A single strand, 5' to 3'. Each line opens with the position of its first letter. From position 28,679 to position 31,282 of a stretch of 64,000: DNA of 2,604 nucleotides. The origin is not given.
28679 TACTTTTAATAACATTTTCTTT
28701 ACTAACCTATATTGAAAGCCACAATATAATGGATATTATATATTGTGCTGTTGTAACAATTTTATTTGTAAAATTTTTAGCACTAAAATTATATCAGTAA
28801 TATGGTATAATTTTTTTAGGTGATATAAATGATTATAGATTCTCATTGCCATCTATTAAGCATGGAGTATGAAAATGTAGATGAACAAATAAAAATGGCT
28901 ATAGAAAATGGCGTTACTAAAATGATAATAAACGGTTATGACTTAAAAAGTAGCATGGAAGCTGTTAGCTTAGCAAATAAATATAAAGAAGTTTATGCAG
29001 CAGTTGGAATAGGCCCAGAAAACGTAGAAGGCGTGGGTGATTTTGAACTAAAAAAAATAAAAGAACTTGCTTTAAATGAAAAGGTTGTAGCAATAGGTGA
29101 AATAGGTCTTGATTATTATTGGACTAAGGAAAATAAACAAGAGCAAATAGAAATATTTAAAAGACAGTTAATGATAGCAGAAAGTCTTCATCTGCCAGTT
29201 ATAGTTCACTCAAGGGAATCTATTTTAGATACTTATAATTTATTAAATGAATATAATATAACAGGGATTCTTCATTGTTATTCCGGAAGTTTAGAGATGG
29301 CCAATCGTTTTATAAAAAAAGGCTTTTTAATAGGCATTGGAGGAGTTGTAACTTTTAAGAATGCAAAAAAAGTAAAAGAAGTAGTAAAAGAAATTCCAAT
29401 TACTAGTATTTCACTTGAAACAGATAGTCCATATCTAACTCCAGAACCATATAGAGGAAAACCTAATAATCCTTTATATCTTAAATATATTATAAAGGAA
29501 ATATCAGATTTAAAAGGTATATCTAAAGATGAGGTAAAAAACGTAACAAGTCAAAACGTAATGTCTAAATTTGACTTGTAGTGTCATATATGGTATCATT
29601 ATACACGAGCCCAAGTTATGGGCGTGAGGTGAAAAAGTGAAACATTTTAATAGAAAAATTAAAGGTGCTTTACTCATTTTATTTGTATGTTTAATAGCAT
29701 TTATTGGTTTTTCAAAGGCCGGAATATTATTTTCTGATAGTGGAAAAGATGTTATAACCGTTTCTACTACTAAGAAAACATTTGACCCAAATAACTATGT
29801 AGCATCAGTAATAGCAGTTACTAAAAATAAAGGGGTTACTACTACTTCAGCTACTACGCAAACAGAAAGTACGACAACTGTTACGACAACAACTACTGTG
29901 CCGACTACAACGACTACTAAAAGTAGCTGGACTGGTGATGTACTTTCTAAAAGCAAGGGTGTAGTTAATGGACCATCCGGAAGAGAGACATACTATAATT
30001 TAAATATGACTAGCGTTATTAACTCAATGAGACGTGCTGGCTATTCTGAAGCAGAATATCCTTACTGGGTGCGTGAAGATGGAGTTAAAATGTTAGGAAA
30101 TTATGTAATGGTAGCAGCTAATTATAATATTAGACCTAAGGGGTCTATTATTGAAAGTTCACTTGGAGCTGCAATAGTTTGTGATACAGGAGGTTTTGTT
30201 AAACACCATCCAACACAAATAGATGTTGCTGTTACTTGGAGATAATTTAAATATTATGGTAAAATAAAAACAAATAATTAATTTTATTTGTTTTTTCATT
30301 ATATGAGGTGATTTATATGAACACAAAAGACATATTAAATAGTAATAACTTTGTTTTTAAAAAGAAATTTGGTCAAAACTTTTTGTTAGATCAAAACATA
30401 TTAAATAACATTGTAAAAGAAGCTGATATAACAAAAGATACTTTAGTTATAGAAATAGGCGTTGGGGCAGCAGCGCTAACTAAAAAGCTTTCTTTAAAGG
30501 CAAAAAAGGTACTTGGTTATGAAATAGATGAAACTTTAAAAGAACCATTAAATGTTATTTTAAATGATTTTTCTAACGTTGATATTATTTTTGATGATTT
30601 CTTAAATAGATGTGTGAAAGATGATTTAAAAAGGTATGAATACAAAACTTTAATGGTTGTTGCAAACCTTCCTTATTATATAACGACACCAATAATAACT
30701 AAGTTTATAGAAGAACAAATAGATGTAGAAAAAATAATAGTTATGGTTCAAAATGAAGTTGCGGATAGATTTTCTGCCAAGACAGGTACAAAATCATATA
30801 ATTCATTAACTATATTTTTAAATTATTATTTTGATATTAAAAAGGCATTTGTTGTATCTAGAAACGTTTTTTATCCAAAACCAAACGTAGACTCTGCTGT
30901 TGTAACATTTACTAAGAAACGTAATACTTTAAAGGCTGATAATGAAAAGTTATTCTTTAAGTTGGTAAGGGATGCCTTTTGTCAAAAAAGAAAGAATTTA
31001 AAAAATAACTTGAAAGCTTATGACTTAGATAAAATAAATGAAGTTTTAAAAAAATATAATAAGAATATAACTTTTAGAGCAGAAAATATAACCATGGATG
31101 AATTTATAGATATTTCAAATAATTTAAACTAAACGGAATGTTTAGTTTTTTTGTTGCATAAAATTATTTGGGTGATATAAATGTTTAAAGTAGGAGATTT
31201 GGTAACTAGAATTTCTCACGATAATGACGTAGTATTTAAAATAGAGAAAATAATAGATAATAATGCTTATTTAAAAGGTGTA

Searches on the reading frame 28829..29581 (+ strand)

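Call 14: search_protein_families(library=pfam, proteins=[window:28829-29581:+], max_evalue=0.00001)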
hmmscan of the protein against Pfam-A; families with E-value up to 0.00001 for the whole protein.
window:28829-29581:+ (250 aa): 1 family
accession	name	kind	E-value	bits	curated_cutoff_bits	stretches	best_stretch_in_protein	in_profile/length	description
PF01026.27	TatD_DNase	-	6.9e-80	268.5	27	1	3-248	1-252/253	TatD related DNase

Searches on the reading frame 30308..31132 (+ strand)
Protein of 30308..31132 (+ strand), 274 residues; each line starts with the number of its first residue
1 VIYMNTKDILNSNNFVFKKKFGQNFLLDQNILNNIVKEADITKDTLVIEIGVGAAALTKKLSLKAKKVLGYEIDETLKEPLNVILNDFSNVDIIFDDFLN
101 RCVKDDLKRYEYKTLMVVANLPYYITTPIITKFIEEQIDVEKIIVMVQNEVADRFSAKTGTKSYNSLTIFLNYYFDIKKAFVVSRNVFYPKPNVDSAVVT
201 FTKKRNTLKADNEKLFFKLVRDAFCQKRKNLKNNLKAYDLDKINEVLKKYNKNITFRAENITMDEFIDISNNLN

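Call 14: search_protein_families(library=pfam, proteins=[window:30308-31132:+], max_evalue=0.00001)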
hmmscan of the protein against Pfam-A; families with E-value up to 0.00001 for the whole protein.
window:30308-31132:+ (274 aa): 1 family
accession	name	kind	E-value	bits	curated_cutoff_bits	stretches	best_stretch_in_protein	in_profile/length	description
PF00398.26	RrnaAD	-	1.3e-56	192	24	1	16-273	3-261/263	Ribosomal RNA adenine dimethylase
